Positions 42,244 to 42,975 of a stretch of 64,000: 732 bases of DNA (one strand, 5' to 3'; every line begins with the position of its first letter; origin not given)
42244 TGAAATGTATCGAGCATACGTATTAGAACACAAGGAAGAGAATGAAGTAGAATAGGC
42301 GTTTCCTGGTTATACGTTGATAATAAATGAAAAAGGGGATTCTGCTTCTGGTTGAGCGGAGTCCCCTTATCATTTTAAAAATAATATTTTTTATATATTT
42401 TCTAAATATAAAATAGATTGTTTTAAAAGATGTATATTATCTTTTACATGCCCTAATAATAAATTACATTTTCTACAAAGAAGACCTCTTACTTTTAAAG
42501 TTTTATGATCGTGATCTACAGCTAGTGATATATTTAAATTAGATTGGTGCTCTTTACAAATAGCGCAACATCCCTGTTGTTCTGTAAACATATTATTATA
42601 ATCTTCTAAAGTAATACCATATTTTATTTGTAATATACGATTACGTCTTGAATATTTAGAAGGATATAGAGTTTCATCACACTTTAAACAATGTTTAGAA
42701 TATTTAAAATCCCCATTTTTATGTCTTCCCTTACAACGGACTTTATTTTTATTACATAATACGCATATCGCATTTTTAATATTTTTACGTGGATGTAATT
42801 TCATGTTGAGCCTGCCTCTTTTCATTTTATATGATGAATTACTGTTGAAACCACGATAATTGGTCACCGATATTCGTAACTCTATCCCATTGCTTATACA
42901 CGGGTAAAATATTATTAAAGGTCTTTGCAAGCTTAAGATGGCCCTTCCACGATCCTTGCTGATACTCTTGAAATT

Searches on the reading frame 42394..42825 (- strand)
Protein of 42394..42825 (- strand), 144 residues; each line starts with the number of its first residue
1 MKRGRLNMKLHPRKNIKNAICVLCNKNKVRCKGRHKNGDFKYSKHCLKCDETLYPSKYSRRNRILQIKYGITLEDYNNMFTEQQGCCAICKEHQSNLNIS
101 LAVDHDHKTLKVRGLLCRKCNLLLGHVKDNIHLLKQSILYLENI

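Call 115: search_protein_families(library=pfam, proteins=[window:42394-42825:-], max_evalue=0.1)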
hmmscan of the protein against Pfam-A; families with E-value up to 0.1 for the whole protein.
window:42394-42825:- (144 aa): 1 family
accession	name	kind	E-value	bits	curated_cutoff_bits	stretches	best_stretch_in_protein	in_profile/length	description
PF02945.21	Endonuclease_7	-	3.7e-24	84.9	23.6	1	65-143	4-82/82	Recombination endonuclease VII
